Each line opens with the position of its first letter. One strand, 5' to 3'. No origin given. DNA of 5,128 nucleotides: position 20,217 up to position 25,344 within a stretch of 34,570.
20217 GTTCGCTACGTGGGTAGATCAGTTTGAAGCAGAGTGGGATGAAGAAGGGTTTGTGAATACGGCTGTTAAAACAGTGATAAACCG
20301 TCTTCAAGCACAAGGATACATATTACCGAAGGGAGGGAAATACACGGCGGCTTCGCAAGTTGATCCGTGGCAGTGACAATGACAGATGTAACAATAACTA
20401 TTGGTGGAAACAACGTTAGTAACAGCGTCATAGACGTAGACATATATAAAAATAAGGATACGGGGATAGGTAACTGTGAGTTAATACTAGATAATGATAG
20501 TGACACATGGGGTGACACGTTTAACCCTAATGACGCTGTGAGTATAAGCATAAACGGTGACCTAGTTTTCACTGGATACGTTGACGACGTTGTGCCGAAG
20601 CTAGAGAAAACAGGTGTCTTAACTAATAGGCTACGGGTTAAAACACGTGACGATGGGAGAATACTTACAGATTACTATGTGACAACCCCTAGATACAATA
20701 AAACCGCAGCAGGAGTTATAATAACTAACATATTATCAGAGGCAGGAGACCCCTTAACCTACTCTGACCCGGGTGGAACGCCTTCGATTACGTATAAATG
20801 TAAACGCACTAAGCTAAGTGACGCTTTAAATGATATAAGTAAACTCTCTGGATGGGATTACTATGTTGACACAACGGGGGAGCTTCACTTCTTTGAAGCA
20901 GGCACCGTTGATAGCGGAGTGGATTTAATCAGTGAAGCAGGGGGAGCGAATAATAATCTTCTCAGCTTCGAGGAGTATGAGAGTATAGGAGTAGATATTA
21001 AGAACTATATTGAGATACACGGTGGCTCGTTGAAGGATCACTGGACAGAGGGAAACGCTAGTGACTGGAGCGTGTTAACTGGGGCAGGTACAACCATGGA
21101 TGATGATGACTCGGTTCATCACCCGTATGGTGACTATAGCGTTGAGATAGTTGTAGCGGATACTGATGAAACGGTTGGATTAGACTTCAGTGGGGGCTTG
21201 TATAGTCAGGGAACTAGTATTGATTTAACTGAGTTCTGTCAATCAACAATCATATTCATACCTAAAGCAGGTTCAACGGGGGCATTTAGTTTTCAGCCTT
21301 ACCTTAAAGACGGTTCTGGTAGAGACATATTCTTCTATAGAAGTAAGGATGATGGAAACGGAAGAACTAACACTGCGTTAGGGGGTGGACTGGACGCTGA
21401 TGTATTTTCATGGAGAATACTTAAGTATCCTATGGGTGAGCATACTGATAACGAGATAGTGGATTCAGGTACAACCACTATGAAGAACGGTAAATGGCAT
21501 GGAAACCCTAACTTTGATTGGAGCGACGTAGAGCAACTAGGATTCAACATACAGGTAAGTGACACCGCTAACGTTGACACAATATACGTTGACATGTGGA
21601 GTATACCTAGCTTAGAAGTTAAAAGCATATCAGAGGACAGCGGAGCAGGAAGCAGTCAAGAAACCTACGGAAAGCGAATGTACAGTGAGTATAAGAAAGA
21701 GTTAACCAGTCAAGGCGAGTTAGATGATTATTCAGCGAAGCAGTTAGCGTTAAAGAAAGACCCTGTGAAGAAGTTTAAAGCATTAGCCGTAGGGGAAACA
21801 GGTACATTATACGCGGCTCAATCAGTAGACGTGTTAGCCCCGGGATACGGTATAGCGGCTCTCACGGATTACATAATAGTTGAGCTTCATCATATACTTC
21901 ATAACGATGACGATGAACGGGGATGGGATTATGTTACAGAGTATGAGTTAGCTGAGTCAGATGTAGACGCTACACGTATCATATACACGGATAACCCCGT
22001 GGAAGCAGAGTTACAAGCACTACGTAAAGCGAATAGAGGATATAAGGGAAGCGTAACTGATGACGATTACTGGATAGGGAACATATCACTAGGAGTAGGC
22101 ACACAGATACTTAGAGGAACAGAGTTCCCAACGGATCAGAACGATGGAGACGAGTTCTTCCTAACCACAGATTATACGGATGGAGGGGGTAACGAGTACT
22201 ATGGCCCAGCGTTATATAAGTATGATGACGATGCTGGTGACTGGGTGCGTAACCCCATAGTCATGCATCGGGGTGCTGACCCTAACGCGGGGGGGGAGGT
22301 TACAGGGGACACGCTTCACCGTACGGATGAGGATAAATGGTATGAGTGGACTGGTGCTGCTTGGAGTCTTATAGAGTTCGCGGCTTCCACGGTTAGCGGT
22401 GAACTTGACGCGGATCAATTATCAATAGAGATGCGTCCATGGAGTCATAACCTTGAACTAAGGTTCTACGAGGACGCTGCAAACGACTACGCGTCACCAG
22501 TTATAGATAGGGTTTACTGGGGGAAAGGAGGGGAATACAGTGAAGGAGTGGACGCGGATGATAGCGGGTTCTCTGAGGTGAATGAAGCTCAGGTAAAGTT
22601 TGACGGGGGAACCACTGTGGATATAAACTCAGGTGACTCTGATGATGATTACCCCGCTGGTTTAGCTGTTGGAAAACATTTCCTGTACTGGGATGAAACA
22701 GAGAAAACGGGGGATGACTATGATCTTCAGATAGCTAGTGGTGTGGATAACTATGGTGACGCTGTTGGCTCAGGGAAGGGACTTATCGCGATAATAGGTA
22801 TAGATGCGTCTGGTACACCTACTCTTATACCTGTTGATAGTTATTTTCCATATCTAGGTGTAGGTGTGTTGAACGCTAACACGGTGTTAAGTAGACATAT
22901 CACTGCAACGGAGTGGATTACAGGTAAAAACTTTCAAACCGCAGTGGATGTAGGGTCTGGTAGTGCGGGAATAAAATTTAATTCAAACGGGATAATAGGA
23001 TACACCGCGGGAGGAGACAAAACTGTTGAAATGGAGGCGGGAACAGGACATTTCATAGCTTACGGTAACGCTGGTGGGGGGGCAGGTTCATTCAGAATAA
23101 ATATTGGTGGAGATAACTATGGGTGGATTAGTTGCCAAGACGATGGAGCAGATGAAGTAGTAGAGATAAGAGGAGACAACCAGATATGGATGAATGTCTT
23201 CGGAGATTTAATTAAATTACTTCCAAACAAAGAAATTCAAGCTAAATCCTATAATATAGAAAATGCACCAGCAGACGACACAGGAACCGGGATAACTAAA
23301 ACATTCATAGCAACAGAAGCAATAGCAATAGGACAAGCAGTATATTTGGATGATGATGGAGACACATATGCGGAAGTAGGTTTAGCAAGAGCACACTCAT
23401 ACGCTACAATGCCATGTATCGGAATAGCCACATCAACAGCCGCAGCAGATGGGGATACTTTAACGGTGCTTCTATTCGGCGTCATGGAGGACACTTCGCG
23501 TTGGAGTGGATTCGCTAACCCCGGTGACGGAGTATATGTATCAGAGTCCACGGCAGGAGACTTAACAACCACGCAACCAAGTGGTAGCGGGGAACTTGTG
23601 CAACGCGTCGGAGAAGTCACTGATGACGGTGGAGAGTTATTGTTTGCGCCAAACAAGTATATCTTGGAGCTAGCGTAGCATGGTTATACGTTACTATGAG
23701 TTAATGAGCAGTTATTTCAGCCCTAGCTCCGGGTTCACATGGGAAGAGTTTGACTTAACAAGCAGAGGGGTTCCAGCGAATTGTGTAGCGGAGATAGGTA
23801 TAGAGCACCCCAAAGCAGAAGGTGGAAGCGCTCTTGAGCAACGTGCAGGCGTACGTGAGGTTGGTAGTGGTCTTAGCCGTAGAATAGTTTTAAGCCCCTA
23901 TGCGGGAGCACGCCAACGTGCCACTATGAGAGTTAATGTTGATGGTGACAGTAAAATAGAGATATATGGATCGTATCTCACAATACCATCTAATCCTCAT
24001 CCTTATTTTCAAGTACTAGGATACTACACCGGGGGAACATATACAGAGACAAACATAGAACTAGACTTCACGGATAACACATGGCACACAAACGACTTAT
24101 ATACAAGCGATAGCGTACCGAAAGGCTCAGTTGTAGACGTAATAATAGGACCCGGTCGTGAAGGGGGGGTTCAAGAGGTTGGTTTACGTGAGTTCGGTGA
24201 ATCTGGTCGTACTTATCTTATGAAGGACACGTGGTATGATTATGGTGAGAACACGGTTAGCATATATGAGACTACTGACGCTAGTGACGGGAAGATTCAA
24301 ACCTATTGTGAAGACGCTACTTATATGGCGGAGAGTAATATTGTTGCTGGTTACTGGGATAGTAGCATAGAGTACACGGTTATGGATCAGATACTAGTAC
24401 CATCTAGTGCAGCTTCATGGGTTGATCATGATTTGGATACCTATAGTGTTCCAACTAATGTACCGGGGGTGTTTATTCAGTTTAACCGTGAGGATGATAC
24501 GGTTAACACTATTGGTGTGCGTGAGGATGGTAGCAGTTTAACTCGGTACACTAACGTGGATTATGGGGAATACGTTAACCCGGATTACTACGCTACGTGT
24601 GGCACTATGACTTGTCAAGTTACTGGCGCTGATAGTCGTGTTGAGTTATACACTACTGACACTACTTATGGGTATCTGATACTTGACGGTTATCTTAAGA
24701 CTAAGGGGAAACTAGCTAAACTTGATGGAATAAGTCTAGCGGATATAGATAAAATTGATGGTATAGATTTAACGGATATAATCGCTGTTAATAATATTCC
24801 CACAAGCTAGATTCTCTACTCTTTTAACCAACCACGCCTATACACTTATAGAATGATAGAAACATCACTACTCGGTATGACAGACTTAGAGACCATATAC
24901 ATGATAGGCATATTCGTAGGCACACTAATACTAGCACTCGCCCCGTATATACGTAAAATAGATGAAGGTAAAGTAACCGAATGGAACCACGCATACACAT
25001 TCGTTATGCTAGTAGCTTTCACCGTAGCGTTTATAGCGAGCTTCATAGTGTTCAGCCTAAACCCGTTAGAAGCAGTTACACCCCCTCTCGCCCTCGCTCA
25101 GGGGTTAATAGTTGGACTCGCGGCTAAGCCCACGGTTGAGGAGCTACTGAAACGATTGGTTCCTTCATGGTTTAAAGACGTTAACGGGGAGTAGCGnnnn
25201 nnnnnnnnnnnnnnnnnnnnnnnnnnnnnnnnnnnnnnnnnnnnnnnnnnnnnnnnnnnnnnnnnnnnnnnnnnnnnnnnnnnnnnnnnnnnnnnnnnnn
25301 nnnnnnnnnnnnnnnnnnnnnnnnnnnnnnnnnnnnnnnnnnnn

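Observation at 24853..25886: Candidate lysis pair: 3-TM membrane protein plus transglutaminase-like cysteine peptidase with leucine-zipper N-terminus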

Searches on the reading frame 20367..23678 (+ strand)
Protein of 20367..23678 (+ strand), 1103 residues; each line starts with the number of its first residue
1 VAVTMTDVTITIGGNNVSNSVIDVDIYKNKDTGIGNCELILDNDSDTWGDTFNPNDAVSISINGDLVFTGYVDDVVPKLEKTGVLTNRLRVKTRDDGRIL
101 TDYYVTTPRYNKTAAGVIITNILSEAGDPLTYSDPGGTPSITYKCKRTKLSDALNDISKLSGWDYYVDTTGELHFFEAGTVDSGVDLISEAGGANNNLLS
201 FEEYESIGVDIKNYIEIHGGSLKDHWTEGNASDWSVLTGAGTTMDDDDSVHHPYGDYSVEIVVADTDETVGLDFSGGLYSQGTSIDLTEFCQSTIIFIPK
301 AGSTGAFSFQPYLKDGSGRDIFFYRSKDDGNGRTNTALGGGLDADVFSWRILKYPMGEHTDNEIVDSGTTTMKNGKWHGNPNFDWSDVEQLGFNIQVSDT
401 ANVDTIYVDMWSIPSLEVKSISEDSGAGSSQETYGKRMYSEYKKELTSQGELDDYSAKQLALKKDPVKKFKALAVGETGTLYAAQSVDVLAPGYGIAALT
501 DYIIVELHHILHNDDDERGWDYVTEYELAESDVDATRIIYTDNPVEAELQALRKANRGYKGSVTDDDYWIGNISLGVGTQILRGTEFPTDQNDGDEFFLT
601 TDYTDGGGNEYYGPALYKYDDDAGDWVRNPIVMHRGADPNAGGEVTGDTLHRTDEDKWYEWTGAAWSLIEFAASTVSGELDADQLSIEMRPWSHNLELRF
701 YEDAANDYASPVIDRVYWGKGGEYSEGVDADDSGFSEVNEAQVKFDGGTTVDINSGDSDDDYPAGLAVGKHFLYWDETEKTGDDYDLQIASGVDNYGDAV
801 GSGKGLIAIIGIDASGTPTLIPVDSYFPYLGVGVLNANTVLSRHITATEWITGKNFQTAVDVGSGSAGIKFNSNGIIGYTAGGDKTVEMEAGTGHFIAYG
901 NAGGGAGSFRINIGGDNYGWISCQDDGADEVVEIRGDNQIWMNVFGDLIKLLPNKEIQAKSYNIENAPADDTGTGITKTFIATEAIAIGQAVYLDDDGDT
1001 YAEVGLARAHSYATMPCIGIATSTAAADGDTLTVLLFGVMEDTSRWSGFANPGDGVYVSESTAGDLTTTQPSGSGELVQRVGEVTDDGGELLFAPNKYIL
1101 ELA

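Call 4: search_protein_families(library=pfam, proteins=[window:20367-23678:+], max_evalue=1)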
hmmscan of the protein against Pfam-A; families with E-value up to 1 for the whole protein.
window:20367-23678:+ (1103 aa): 2 families
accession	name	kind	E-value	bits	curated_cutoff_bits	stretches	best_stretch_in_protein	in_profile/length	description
PF21683.3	GpP-like_1st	-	0.00022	21.5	27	1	45-83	38-76/85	Mu phage baseplate assembly protein GpP-like, N-terminal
PF09956.15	Phage_cement_2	-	0.00031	21.5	24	2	966-1035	35-102/103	Phage cement protein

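Call 5: search_protein_families(library=phrogs, proteins=[window:20367-23678:+], max_evalue=0.1)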
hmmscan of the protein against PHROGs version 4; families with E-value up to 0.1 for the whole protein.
window:20367-23678:+ (1103 aa): 4 families
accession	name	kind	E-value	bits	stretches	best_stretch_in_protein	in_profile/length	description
phrog_12121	-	unknown function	2.3e-06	28.7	1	1026-1083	91-146/165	-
phrog_177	-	tail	3.4e-05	23.8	1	5-186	77-259/623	baseplate hub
phrog_122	-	head and packaging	0.0069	17.4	1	965-1036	39-107/109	head decoration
phrog_6078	-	unknown function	0.089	12.7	0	1036-1084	285-332/395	-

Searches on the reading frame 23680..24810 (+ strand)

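Call 4: search_protein_families(library=pfam, proteins=[window:23680-24810:+], max_evalue=1)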
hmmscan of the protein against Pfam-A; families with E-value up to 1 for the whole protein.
window:23680-24810:+ (376 aa): 1 family
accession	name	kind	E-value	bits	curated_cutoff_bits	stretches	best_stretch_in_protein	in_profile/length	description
PF02434.22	Fringe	-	0.093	12.5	21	1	177-274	22-117/250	Fringe-like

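Call 5: search_protein_families(library=phrogs, proteins=[window:23680-24810:+], max_evalue=0.1)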
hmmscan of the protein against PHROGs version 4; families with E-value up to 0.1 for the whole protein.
window:23680-24810:+ (376 aa): 0 families

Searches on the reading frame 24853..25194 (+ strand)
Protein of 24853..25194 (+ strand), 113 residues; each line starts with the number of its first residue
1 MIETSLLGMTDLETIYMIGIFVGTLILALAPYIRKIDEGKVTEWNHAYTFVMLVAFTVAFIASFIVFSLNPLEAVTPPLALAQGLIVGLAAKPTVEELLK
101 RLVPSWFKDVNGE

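Call 4: search_protein_families(library=pfam, proteins=[window:24853-25194:+], max_evalue=1)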
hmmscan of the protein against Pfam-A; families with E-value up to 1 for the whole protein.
window:24853-25194:+ (113 aa): 6 families
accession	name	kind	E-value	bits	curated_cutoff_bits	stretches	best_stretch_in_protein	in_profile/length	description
PF20479.3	TMEM128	-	0.011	16.6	23.9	1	16-68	44-95/124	TMEM128 protein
PF06570.16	DUF1129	-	0.018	15.1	29.1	1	12-91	114-191/207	Protein of unknown function (DUF1129)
PF13858.11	DUF4199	-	0.042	14.7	32.3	1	15-67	35-86/165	Protein of unknown function (DUF4199)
PF13782.11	SpoVAB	-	0.053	14.2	25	1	17-33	57-73/109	Stage V sporulation protein AB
PF11391.13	DUF2798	-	0.063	13.8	23.5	1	40-69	26-55/59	Protein of unknown function (DUF2798)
PF07613.16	DUF1576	-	0.2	11.7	25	0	46-99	97-150/178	Protein of unknown function (DUF1576)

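Call 5: search_protein_families(library=phrogs, proteins=[window:24853-25194:+], max_evalue=0.1)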
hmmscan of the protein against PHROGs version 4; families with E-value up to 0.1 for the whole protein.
window:24853-25194:+ (113 aa): 0 families

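Call 50: find_homologous_proteins(query=A3, max_evalue=0.01)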
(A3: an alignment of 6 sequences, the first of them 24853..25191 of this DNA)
Query A3 (6 sequences) (113 aa, profile of the alignment): 17 proteins with E <= 0.01 among 2158 candidates.
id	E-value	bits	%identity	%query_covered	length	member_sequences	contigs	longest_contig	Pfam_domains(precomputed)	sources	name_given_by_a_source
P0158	7.4e-27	111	69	98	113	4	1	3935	-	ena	-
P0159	7.3e-26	108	-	-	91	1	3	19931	-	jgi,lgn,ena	-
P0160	3.9e-24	103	67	96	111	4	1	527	-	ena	-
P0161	1.5e-23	101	67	96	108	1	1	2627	-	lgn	-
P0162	1.7e-23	100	44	14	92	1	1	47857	-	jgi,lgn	-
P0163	1.2e-22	98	-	-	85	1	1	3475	-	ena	-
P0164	8.6e-21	92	64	93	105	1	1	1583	-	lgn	-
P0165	1.9e-20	91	69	93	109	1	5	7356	-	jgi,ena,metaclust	metaclust:\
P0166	3.1e-19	87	64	93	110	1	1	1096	-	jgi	-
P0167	5.1e-18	83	-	-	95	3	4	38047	-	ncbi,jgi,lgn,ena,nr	ncbi:MAG: hypothetical protein NDF54_07385 [archaeon GB-1867-035]|nr:hypothetical protein [Candidatu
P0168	8.7e-13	66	-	-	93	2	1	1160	-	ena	-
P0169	8.9e-13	66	67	8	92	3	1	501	-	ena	-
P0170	9.5e-13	66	-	-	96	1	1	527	-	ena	-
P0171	5.0e-10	57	-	-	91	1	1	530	-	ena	-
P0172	2.3e-8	52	23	62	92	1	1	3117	-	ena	-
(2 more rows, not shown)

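Call 82: search_protein_families(library=padloc, proteins=[window:24853-25194:+], max_evalue=0.1)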
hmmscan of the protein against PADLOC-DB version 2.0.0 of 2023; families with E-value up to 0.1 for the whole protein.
window:24853-25194:+ (113 aa): 0 families

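Call 83: search_protein_families(library=ncbifam, proteins=[window:24853-25194:+], max_evalue=0.1)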
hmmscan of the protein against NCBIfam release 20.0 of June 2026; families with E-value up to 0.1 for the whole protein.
window:24853-25194:+ (113 aa): 0 families

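Call 84: search_protein_families(library=pfam, alignment_id=A3, max_evalue=1)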
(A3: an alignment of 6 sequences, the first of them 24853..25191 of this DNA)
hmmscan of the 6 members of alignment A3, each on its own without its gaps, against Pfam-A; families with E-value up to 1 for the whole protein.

A. member 1, window:24853-25191:+ (113 aa): 6 families
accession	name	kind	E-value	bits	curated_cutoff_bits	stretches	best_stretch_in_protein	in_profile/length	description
PF20479.3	TMEM128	-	0.011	16.6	23.9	1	16-68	44-95/124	TMEM128 protein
PF06570.16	DUF1129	-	0.018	15.1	29.1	1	12-91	114-191/207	Protein of unknown function (DUF1129)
PF13858.11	DUF4199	-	0.042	14.7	32.3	1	15-67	35-86/165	Protein of unknown function (DUF4199)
PF13782.11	SpoVAB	-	0.053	14.2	25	1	17-33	57-73/109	Stage V sporulation protein AB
PF11391.13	DUF2798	-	0.063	13.8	23.5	1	40-69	26-55/59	Protein of unknown function (DUF2798)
PF07613.16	DUF1576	-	0.2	11.7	25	0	46-99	97-150/178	Protein of unknown function (DUF1576)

B. families by the number of members that match (of 6 scanned): 7 families
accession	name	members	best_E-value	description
PF11391.13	DUF2798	2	0.017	Protein of unknown function (DUF2798)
PF07613.16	DUF1576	2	0.062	Protein of unknown function (DUF1576)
PF20479.3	TMEM128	1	0.011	TMEM128 protein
PF06570.16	DUF1129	1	0.018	Protein of unknown function (DUF1129)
PF13858.11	DUF4199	1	0.042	Protein of unknown function (DUF4199)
PF13782.11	SpoVAB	1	0.053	Stage V sporulation protein AB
PF00153.32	Mito_carr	1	0.055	Mitochondrial carrier protein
